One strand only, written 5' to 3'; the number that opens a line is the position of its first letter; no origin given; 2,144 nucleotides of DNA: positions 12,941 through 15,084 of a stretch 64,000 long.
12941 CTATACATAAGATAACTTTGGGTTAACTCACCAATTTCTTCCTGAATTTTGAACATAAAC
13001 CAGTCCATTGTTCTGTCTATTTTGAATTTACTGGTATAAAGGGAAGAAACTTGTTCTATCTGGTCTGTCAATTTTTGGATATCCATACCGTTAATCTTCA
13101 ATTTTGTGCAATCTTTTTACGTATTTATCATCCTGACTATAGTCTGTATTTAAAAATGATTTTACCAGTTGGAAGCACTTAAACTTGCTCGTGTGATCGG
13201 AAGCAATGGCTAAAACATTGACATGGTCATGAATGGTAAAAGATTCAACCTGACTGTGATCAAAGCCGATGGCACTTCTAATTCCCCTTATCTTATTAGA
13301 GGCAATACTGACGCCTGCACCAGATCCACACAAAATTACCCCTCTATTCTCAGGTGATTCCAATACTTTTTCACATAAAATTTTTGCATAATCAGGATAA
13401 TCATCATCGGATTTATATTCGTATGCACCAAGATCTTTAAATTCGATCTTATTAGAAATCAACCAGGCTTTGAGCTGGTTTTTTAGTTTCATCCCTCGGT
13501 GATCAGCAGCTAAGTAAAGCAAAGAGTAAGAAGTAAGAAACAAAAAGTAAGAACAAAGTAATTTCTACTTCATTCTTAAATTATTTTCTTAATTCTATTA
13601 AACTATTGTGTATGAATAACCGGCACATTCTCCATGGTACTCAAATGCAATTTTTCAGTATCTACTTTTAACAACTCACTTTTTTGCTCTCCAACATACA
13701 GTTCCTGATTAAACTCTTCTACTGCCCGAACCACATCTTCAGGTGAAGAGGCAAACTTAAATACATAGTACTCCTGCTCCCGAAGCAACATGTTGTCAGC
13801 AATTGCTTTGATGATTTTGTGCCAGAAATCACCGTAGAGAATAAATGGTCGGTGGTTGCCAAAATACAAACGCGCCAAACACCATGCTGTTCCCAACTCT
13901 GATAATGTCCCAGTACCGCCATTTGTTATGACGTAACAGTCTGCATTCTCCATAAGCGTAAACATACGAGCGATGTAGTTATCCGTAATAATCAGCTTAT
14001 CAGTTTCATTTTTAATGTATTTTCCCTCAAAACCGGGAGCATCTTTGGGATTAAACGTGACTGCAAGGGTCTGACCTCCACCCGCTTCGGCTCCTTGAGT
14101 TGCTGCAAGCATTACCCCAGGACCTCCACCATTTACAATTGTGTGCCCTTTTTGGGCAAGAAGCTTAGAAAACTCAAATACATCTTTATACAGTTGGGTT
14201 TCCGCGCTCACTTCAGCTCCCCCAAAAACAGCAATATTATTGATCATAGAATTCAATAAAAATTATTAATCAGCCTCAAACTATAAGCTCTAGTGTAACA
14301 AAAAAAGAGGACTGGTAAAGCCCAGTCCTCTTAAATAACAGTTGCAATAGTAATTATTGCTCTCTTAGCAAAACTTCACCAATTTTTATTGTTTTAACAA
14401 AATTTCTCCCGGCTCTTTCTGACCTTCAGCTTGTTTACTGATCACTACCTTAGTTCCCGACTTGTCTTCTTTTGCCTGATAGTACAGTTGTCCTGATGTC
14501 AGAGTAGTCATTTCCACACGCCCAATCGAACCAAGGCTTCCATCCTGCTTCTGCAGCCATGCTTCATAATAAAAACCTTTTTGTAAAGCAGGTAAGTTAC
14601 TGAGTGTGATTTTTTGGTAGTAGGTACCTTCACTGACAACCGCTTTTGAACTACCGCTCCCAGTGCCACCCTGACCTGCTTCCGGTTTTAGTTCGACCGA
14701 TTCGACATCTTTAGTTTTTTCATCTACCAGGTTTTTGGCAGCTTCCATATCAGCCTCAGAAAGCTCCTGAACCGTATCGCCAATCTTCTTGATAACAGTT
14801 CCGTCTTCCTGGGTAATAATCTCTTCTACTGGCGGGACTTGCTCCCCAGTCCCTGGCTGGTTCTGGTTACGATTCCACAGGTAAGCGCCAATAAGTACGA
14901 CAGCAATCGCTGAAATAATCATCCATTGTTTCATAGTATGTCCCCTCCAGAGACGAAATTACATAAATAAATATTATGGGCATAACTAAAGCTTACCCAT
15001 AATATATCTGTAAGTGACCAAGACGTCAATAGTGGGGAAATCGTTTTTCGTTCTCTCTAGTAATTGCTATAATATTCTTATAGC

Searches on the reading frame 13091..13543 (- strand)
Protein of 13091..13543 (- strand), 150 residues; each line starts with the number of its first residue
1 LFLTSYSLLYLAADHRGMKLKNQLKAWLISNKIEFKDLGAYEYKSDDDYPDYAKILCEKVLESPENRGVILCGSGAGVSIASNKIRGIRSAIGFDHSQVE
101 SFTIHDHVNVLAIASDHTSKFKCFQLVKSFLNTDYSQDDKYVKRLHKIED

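Call 70: search_protein_families(library=pfam, proteins=[window:13091-13543:-], max_evalue=0.01)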
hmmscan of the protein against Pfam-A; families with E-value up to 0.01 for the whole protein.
window:13091-13543:- (150 aa): 1 family
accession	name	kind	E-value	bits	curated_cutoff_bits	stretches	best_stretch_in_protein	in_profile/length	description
PF02502.23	LacAB_rpiB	-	2.3e-34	118.7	24.7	1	10-148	2-138/138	Ribose/Galactose Isomerase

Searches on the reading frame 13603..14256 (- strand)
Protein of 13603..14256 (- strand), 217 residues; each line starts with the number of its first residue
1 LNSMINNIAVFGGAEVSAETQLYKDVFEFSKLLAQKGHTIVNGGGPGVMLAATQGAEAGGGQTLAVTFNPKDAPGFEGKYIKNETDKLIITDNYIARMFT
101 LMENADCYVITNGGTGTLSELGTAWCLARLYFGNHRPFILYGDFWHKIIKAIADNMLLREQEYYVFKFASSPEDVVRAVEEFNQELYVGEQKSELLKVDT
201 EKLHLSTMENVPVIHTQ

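Call 70: search_protein_families(library=pfam, proteins=[window:13603-14256:-], max_evalue=0.01)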
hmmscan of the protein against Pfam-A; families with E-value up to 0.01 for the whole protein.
window:13603-14256:- (217 aa): 2 families
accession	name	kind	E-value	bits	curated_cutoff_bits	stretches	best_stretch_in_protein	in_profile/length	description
PF18306.6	LDcluster4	-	1.7e-17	63.9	26.3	1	7-127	3-116/151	SLOG cluster4 family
PF03641.19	Lysine_decarbox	-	2.4e-13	50.8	27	1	49-178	1-130/131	Possible lysine decarboxylase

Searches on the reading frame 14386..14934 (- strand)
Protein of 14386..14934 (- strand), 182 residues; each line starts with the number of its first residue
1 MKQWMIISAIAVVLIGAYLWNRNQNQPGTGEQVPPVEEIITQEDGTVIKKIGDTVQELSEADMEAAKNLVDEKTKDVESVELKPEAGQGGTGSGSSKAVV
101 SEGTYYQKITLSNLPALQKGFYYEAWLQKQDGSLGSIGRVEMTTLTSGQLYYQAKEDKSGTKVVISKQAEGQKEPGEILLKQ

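Call 69: search_protein_families(library=pfam, proteins=[window:14386-14934:-], max_evalue=0.01)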
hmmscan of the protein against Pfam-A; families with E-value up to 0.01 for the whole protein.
window:14386-14934:- (182 aa): 1 family
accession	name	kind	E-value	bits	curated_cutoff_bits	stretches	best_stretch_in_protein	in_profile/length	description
PF10099.14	RskA_C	-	4.8e-05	24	29.4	1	17-147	11-101/135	Anti-sigma-K factor rskA, C-terminal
